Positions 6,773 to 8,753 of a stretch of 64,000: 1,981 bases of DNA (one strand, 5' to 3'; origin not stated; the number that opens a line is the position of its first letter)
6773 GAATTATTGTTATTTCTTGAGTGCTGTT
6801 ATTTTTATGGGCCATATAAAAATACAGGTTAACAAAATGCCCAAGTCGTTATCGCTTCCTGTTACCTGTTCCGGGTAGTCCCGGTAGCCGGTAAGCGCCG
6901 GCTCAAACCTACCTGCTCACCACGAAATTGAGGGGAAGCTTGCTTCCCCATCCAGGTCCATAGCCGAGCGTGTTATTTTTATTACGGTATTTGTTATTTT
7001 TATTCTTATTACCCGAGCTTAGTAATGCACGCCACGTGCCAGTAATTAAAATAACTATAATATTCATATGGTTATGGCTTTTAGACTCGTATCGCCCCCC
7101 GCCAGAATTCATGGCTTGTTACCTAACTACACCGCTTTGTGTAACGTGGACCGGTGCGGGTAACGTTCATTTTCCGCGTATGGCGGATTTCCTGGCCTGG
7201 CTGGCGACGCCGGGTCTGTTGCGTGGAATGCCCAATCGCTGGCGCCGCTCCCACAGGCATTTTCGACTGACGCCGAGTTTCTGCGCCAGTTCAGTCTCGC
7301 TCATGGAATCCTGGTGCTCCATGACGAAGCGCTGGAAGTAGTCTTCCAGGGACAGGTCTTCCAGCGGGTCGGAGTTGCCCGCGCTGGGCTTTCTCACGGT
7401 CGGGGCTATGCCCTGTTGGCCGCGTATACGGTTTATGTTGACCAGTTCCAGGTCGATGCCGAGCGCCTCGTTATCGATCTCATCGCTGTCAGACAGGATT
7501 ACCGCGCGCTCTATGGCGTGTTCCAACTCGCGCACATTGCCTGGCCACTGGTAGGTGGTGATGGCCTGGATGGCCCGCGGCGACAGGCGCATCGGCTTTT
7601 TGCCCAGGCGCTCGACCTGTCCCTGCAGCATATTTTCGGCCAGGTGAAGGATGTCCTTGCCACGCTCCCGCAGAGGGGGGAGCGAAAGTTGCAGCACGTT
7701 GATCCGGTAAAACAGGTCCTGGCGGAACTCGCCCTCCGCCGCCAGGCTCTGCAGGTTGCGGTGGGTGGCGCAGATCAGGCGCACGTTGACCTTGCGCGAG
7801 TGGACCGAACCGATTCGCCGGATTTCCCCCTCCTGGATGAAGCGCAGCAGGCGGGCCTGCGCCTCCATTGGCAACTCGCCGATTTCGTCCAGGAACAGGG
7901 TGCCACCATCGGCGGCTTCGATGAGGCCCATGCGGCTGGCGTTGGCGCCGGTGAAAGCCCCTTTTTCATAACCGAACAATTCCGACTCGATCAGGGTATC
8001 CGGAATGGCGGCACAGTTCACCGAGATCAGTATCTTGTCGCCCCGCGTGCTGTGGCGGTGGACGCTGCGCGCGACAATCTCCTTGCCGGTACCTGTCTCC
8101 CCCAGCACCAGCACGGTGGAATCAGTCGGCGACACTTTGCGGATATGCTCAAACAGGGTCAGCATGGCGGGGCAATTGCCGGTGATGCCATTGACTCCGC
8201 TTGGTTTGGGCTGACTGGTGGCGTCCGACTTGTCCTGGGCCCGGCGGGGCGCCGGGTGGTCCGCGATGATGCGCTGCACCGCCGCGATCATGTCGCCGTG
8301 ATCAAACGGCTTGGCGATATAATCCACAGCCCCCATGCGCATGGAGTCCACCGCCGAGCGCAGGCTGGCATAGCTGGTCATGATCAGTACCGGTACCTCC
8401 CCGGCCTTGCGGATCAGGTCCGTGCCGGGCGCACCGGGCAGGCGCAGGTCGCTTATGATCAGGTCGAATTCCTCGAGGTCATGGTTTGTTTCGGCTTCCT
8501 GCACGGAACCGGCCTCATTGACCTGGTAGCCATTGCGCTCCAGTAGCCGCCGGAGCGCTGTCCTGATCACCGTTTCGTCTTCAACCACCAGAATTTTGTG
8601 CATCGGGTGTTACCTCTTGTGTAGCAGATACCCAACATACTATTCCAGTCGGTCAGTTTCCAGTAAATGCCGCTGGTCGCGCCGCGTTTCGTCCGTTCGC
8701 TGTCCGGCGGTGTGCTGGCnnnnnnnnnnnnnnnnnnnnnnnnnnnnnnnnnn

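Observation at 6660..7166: CbrAB-dependent CrcZ-like sRNA locus between cbrB and pcnB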

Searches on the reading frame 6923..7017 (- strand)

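Call 91: list_cluster_members(proteins=[L134:5395-6804:+, L112:8010-9407:-, L177:1911-3299:+, L116:7355-8731:-, L121:636-1991:-, L106:2900-4309:-, L091:2760-4196:+, L104:1233-2645:+, L117:9606-11000:+, L189:555-1964:+])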
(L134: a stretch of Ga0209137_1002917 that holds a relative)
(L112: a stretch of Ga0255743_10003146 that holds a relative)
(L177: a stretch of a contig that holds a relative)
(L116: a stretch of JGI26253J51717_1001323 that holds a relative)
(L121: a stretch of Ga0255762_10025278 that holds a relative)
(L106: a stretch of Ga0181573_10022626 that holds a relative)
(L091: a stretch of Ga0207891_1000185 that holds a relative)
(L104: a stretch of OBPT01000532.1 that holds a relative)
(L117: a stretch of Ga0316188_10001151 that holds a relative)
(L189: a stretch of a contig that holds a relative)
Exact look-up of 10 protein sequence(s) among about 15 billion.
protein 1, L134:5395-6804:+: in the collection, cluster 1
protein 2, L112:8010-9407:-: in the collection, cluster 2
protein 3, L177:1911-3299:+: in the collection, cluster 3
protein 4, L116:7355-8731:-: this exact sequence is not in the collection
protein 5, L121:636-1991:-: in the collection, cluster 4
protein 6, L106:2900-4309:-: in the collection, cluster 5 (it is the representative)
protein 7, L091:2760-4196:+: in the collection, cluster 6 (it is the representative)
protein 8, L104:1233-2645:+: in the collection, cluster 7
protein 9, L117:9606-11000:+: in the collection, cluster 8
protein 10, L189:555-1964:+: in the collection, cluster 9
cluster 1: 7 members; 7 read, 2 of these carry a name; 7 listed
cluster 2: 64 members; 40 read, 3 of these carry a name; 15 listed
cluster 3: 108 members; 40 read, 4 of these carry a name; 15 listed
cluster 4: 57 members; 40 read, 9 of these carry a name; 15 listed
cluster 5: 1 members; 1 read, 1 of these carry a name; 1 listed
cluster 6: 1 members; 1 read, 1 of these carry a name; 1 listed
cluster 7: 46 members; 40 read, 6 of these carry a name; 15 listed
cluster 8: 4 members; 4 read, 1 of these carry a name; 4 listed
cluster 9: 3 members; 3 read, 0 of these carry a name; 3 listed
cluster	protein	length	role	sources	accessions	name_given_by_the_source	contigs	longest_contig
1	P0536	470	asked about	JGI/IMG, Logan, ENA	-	-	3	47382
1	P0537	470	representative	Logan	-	-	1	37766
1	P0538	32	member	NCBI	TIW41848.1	MAG: molybdenum cofactor guanylyltransferase MobA, partial [Mesorhizobium sp.]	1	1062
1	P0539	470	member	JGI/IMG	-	DNA-binding NtrC family response regulator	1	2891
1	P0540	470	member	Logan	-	-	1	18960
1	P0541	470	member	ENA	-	-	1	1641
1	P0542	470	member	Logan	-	-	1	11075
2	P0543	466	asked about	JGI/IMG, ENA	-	-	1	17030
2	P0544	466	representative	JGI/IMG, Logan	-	-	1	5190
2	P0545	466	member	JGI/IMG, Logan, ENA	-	DNA-binding NtrC family response regulator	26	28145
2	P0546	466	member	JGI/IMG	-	DNA-binding NtrC family response regulator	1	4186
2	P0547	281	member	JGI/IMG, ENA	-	DNA-binding NtrC family response regulator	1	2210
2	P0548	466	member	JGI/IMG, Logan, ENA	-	-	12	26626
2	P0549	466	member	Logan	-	-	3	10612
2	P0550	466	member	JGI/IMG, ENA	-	-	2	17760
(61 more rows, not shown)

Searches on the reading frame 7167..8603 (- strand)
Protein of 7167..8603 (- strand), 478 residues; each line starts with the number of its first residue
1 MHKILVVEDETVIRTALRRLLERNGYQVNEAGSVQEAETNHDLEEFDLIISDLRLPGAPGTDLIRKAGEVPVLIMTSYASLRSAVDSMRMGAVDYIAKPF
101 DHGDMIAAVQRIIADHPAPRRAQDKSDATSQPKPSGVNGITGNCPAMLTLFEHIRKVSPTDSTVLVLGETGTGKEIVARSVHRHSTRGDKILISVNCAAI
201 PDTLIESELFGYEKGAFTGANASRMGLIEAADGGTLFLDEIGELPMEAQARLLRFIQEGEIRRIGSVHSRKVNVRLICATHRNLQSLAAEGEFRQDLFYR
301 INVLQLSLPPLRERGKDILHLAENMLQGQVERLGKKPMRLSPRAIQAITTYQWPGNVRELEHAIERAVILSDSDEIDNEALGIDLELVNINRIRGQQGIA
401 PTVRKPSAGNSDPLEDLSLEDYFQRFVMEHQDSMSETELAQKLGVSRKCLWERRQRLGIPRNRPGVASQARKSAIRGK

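Call 7: search_protein_families(library=ncbifam, proteins=[window:7167-8603:-])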
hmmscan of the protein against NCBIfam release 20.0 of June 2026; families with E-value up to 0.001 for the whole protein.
window:7167-8603:- (478 aa): 108 families (the best 25 are shown)
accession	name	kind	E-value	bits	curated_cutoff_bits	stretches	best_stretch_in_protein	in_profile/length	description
TIGR01818.1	ntrC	equivalog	4.2e-117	391.8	558.6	1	4-388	1-384/463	nitrogen regulation protein NR(I)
NF008469.0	PRK11361.1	equivalog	4.4e-108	361.9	714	1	2-459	5-456/461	acetoacetate metabolism transcriptional regulator AtoC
TIGR02915.1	PEP_resp_reg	equivalog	4.8e-105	352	502.6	1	4-385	1-386/445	PEP-CTERM-box response regulator transcription factor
TIGR01817.1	nifA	equivalog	2.1e-104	350.2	528.85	1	118-384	176-441/534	nif-specific transcriptional activator NifA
NF003451.0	PRK05022.1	equivalog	2.8e-102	343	476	1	123-459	175-510/512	nitric oxide reductase transcriptional regulator NorR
NF007689.0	PRK10365.1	equivalog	2.3e-101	339.8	760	1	3-403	7-403/441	sigma-54-dependent response regulator transcription factor ZraR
NF049963.1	RespRegFlgRCampy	domain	3.5e-100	335.9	750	1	4-383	3-379/429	fla regulon two-component system response regulator FlgR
NF008176.1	PRK10923.1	equivalog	6.4e-100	334.9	620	1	3-385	5-385/469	nitrogen regulation protein NR(I)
NF041946.1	LuxO_transreg_Vib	equivalog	4.1e-99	332.5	800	1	7-396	2-391/463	quorum-sensing sigma-54 dependent transcriptional regulator LuxO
NF038308.1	RNA_repair_RtcR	equivalog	8.6e-94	315.2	650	1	81-453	123-490/530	RNA repair transcriptional activator RtcR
NF041552.1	TF_PrdR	equivalog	2.9e-90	303.2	795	1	137-381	266-510/577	sigma-54 dependent transcriptional regulator PrdR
NF011695.0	PRK15115.1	equivalog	1.5e-89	300.8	763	1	3-378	8-375/445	two-component system response regulator GlrR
NF050807.1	TransRegFlbDCaul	equivalog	7.9e-89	298.6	750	1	145-383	125-363/454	sigma-54-dependent transcriptional regulator FlbD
NF051870.1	NAssimRespRegNtrX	equivalog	2.2e-85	287.3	600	1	1-381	1-381/452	nitrogen assimilation response regulator NtrX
TIGR02329.1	propionate_PrpR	equivalog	3.3e-84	283.4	499.2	1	61-454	156-524/526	propionate catabolism operon regulatory protein PrpR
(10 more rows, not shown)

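Call 9: find_related_loci(query=window:7167-8603:-, collection=genome_contigs, flank=4000)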
Query window:7167-8603:- (478 aa) in genome_contigs; peptide patterns used: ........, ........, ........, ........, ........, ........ (x = any residue, [..] = any of these).
600 stretches matched a pattern (row limit reached: there are more); 600 encode a relative of the query (tblastn E <= 1e-3); the best 80 are kept; 80 distinct loci.
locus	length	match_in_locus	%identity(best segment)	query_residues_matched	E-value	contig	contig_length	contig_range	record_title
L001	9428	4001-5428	82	1-478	0e+0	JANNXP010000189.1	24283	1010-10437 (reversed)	MAG: Haliea sp. isolate VAR_34_metabat_169 VAR_34_k141_2779449, whole genome shotgun sequence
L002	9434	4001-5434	79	1-478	0e+0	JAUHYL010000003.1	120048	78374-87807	MAG: Gammaproteobacteria bacterium isolate 3_bin.63 NODE_288_length_120048_cov_1.493650, whole genome shotgun sequence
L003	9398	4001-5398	63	1-469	0e+0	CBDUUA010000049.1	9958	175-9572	MAG TPA_asm: uncultured Cellvibrionales bacterium isolate SRR21487740_binner13_Refined_10 genome assembly, contig: ERZ25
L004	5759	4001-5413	62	1-466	0e+0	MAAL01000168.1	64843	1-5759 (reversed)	Gammaproteobacteria bacterium 42_54_T18 BD02T18_scaffold_149, whole genome shotgun sequence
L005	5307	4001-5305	66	1-446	0e+0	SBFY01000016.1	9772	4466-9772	MAG: Gammaproteobacteria bacterium isolate M0112 scaffold_1009_1, whole genome shotgun sequence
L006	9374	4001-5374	65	1-461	0e+0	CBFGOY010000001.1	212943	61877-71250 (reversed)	MAG TPA_asm: uncultured Cellvibrionaceae bacterium isolate SRR14536362_concoct_38 genome assembly, contig: ERZ27321111.4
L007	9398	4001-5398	62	1-471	0e+0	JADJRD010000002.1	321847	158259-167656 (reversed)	MAG: Cellvibrio sp. isolate Fred_18-Q3-R57-64_MAXAC.373 tig00003191-10-3207610, whole genome shotgun sequence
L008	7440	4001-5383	61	1-461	0e+0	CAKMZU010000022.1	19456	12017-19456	uncultured Gammaproteobacteria bacterium isolate LS06H_Bin2 genome assembly, contig: NODE_77_length_19456_cov_4.076594,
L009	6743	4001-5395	60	1-463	2e-177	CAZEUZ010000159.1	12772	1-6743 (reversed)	MAG TPA_asm: uncultured Cellvibrionaceae bacterium isolate binchicken_co372_150 genome assembly, contig: k141_1653987, w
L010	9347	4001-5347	59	4-463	8e-172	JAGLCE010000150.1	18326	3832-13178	MAG: Endozoicomonadaceae bacterium isolate SW_3_10 ROV166.bin.10.fa_150, whole genome shotgun sequence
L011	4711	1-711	78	235-474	4e-112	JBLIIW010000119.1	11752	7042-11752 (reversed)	MAG: Halieaceae bacterium isolate 3300054696_122 Ga0535666_0010065, whole genome shotgun sequence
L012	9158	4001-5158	43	1-385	3e-102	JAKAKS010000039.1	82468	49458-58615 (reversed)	MAG: Nitrospirae bacterium isolate WY4.bin81 NODE_300_length_82468_cov_2.443631, whole genome shotgun sequence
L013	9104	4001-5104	45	4-372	6e-101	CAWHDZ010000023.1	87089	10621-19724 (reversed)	MAG: uncultured delta proteobacterium isolate MFD04716.bin.3.597 genome assembly, contig: contig_27311, whole genome sho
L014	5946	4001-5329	41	4-459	2e-101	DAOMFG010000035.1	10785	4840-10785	MAG TPA_asm: Methylophilaceae bacterium isolate AMR_MDS_5008 NODE_1670_length_10785_cov_5.134390, whole genome shotgun s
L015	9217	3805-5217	42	3-465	2e-100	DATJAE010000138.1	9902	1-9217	MAG TPA_asm: Kofleriaceae bacterium isolate SMAG_U15319 k141_3734413, whole genome shotgun sequence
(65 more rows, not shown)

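Call 14: find_homologous_proteins(query=window:7167-8603:-, max_evalue=1e-100)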
Query window:7167-8603:- (478 aa): 7918 proteins with E <= 1e-100 among 8000 candidates; the best 120 are listed.
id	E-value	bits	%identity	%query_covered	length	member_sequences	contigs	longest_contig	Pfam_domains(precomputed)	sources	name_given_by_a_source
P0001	0.0e+0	1048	99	100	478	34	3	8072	PF00158.33,PF25601.2,PF14532.13,PF07728.21,PF00072.31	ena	-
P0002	1.8e-289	978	92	100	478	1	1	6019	PF00158.33,PF25601.2,PF14532.13,PF07728.21,PF00072.31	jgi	jgi:two-component system response regulator HydG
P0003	1.3e-286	969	92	100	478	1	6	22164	PF00158.33,PF25601.2,PF14532.13,PF00072.31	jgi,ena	-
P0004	2.5e-286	968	92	100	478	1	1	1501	PF00158.33,PF25601.2,PF14532.13,PF00072.31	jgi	jgi:DNA-binding NtrC family response regulator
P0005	2.6e-286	968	92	100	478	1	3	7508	PF00158.33,PF25601.2,PF14532.13,PF00072.31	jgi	jgi:DNA-binding NtrC family response regulator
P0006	6.3e-286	966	92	100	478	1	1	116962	PF00158.33,PF25601.2,PF14532.13,PF07728.21,PF00072.31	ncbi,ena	-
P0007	6.5e-286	966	92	100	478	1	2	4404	PF00158.33,PF25601.2,PF14532.13,PF07728.21,PF00072.31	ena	-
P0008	6.5e-286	966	92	100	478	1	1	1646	PF00158.33,PF25601.2,PF14532.13,PF00072.31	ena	-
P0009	8.7e-286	966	92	100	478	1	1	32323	PF00158.33,PF25601.2,PF14532.13,PF00072.31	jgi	jgi:DNA-binding NtrC family response regulator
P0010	1.2e-285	965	92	100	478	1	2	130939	PF00158.33,PF25601.2,PF14532.13,PF00072.31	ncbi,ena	-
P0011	1.5e-285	965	91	100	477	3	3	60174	PF00158.33,PF25601.2,PF14532.13,PF07728.21,PF00072.31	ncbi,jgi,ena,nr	ncbi:MAG: sigma-54 dependent transcriptional regulator [Gammaproteobacteria bacterium]|jgi:two-compo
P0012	1.6e-285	965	92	100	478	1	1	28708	PF00158.33,PF25601.2,PF14532.13,PF07728.21,PF00072.31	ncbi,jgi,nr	ncbi:MAG: sigma-54 dependent transcriptional regulator [Halieaceae bacterium]|jgi:DNA-binding NtrC f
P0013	1.7e-285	965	92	100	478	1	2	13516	PF00158.33,PF25601.2,PF14532.13,PF00072.31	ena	-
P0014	2.1e-285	965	92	100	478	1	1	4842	PF00158.33,PF25601.2,PF14532.13,PF00072.31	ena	-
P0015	6.1e-285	963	92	100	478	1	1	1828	PF00158.33,PF25601.2,PF14532.13,PF00072.31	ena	-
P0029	5.7e-276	934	89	100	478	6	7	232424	PF00158.33,PF25601.2,PF14532.13,PF00072.31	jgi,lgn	jgi:two-component system, NtrC family, response regulator HydG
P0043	7.3e-267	904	88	98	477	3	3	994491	PF00158.33,PF25601.2,PF14532.13,PF00072.31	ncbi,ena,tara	tara:strand:- start:342150 stop:343583 length:1434 start_codon:yes stop_codon:yes gene_type:complete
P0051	2.9e-265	898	86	100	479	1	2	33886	PF00158.33,PF25601.2,PF14532.13,PF07728.21,PF00072.31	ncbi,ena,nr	ncbi:MAG: sigma-54-dependent Fis family transcriptional regulator [Pseudomonadales bacterium]|nr:sig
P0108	4.1e-253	858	83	100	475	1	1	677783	PF00158.33,PF25601.2,PF14532.13,PF00072.31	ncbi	ncbi:MAG: sigma-54 dependent transcriptional regulator [Halioglobus sp.]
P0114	1.8e-252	856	81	100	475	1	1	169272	PF00158.33,PF25601.2,PF14532.13,PF07728.21,PF00072.31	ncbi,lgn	-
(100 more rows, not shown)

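Call 20: find_encoding_contigs(protein=P0010, flank=2500, max_places=2)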
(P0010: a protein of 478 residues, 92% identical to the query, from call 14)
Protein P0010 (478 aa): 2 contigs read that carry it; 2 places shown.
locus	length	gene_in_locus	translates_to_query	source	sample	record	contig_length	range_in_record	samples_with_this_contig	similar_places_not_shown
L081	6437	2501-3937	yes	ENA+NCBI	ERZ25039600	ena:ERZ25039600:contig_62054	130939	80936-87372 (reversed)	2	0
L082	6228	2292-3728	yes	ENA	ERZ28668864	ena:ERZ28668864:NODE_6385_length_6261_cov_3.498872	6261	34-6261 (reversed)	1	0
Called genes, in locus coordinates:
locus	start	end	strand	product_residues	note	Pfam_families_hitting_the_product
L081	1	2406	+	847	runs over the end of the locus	PF00989:PAS, PF08448:PAS_4 (weak), PF00512:HisKA, PF02518:HATPase_c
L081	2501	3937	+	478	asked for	PF00072:Response_reg, PF00158:Sigma54_activat, PF14532:Sigma54_activ_2, PF25601:AAA_lid_14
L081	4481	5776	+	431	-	PF01743:PolyA_pol, PF12627:PolyA_pol_RNAbd, PF12626:PolyA_pol_arg_C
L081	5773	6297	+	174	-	PF01288:HPPK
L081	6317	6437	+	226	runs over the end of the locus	PF01712:dNK, PF02223:Thymidylate_kin, PF13238:AAA_18, PF13671:AAA_33 (faint)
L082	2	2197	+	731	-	?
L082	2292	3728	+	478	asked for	PF00072:Response_reg, PF00158:Sigma54_activat, PF14532:Sigma54_activ_2, PF25601:AAA_lid_14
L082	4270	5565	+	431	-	PF01743:PolyA_pol, PF12627:PolyA_pol_RNAbd, PF12626:PolyA_pol_arg_C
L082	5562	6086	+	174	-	PF01288:HPPK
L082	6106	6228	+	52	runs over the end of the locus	?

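Call 21: find_encoding_contigs(protein=P0029, flank=2500, max_places=2)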
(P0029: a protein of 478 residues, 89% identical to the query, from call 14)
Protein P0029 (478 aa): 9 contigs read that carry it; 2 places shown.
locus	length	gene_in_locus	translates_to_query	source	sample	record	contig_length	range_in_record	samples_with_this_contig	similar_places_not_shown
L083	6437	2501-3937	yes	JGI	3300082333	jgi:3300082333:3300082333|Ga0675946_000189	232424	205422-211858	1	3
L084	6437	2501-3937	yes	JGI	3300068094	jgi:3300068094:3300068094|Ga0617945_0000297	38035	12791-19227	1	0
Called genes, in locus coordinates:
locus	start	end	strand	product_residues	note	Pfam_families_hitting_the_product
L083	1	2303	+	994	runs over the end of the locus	PF00989:PAS, PF00512:HisKA, PF02518:HATPase_c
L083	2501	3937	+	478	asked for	PF00072:Response_reg, PF00158:Sigma54_activat, PF14532:Sigma54_activ_2, PF25601:AAA_lid_14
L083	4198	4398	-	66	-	-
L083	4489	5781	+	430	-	PF01743:PolyA_pol, PF12627:PolyA_pol_RNAbd, PF12626:PolyA_pol_arg_C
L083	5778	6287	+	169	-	PF01288:HPPK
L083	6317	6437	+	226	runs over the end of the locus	PF01712:dNK, PF02223:Thymidylate_kin, PF13238:AAA_18 (weak)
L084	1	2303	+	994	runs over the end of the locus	PF00989:PAS, PF00512:HisKA, PF02518:HATPase_c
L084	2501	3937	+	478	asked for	PF00072:Response_reg, PF00158:Sigma54_activat, PF14532:Sigma54_activ_2, PF25601:AAA_lid_14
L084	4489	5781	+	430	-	PF01743:PolyA_pol, PF12627:PolyA_pol_RNAbd, PF12626:PolyA_pol_arg_C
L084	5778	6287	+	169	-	PF01288:HPPK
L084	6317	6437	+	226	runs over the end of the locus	PF01712:dNK, PF02223:Thymidylate_kin, PF13238:AAA_18 (weak)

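Call 22: find_encoding_contigs(protein=P0043, flank=2500, max_places=2)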
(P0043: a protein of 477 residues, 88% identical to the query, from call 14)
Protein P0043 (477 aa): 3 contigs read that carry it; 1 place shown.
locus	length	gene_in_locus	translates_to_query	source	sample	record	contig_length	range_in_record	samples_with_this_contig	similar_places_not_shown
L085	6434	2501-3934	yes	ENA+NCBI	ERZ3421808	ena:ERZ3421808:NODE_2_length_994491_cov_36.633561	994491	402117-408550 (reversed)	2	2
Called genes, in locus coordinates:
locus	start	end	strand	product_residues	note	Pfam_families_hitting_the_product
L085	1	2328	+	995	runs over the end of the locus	PF00989:PAS, PF00512:HisKA, PF02518:HATPase_c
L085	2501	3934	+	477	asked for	PF00072:Response_reg, PF00158:Sigma54_activat, PF14532:Sigma54_activ_2, PF25601:AAA_lid_14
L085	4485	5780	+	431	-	PF01743:PolyA_pol, PF12627:PolyA_pol_RNAbd, PF12626:PolyA_pol_arg_C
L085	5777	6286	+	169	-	PF01288:HPPK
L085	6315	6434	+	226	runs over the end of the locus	PF01712:dNK, PF02223:Thymidylate_kin, PF13238:AAA_18 (faint)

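Call 23: find_encoding_contigs(protein=P0051, flank=2500, max_places=2)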
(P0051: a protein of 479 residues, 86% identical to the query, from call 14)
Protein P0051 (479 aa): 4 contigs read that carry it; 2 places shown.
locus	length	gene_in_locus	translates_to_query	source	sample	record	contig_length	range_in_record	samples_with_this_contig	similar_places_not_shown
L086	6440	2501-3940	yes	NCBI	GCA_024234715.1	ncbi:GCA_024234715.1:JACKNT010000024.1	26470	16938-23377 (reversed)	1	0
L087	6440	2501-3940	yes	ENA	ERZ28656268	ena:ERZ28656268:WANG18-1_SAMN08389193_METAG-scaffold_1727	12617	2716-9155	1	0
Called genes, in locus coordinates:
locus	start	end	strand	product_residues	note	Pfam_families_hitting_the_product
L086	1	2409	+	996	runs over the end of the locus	PF08448:PAS_4 (faint), PF00989:PAS, PF00512:HisKA, PF02518:HATPase_c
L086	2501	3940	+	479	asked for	PF00072:Response_reg, PF07728:AAA_5 (faint), PF00158:Sigma54_activat, PF14532:Sigma54_activ_2, PF25601:AAA_lid_14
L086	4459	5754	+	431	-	PF01743:PolyA_pol, PF12627:PolyA_pol_RNAbd, PF12626:PolyA_pol_arg_C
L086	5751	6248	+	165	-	PF01288:HPPK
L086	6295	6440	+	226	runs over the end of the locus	PF01712:dNK, PF02223:Thymidylate_kin, PF13238:AAA_18 (weak), PF13671:AAA_33 (faint)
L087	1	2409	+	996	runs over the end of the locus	PF08448:PAS_4 (faint), PF00989:PAS, PF00512:HisKA, PF02518:HATPase_c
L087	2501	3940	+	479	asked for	PF00072:Response_reg, PF07728:AAA_5 (faint), PF00158:Sigma54_activat, PF14532:Sigma54_activ_2, PF25601:AAA_lid_14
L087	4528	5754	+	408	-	PF01743:PolyA_pol, PF12627:PolyA_pol_RNAbd, PF12626:PolyA_pol_arg_C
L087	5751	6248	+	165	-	PF01288:HPPK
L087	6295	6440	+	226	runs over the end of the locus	PF01712:dNK, PF02223:Thymidylate_kin, PF13238:AAA_18 (weak), PF13671:AAA_33 (faint)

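Call 24: find_encoding_contigs(protein=P0108, flank=2500, max_places=2)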
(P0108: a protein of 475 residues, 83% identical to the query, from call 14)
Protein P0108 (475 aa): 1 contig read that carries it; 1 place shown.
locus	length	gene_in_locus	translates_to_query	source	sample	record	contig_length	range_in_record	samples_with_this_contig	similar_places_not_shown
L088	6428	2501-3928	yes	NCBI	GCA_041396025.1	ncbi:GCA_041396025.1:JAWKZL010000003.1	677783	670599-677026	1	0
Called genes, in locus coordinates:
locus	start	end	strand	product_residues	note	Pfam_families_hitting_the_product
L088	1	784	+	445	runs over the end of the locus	-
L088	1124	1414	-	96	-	-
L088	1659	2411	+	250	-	PF00512:HisKA, PF02518:HATPase_c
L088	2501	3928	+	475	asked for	PF00072:Response_reg, PF00158:Sigma54_activat, PF14532:Sigma54_activ_2, PF25601:AAA_lid_14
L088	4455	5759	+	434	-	PF01743:PolyA_pol, PF12627:PolyA_pol_RNAbd, PF12626:PolyA_pol_arg_C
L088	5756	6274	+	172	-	PF01288:HPPK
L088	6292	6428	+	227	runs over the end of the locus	PF01712:dNK, PF13238:AAA_18 (weak), PF02223:Thymidylate_kin (weak)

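Call 25: find_encoding_contigs(protein=P0114, flank=2500, max_places=2)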
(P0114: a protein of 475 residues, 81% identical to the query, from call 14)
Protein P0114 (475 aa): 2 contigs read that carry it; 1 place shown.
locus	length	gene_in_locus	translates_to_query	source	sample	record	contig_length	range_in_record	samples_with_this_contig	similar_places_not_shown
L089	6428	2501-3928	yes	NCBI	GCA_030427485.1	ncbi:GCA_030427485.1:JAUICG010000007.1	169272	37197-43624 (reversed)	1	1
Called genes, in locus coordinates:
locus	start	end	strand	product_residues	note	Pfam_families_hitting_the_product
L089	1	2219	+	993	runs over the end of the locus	PF00512:HisKA, PF02518:HATPase_c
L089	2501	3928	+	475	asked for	PF00072:Response_reg, PF07728:AAA_5 (faint), PF00158:Sigma54_activat, PF14532:Sigma54_activ_2, PF25601:AAA_lid_14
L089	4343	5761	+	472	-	PF01743:PolyA_pol, PF12627:PolyA_pol_RNAbd, PF12626:PolyA_pol_arg_C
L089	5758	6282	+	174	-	PF01288:HPPK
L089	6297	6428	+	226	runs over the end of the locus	PF13401:AAA_22 (faint), PF01712:dNK, PF02223:Thymidylate_kin (weak), PF13238:AAA_18 (weak)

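Call 37: search_protein_families(library=pfam, proteins=[window:7167-8603:-], max_evalue=0.01)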
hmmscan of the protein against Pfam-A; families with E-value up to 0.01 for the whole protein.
window:7167-8603:- (478 aa): 8 families
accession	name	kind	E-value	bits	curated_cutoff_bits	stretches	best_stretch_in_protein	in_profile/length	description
PF00158.32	Sigma54_activat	-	1e-70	237.2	20.2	1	140-306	1-167/168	Sigma-54 interaction domain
PF14532.12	Sigma54_activ_2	-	4.1e-24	85.8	25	1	142-311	2-138/138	Sigma-54 interaction domain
PF00072.30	Response_reg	-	2e-23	83.1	30.2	1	4-110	1-111/111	Response regulator receiver domain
PF25601.1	AAA_lid_14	-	8.3e-21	74.1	27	1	312-381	1-70/87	AAA+ ATPase lid domain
PF07728.20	AAA_5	-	6.2e-06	26.7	22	1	164-282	2-123/139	AAA domain (dynein-related subfamily)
PF13191.12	AAA_16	-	0.0022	19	32.6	1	148-216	13-85/167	AAA ATPase domain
PF01078.27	Mg_chelatase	-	0.0052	16.7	20.3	0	219-265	93-141/207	Magnesium chelatase, subunit ChlI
PF00004.35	AAA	-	0.0054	17.6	21.2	0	164-287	1-114/131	ATPase family associated with various cellular activities (AAA)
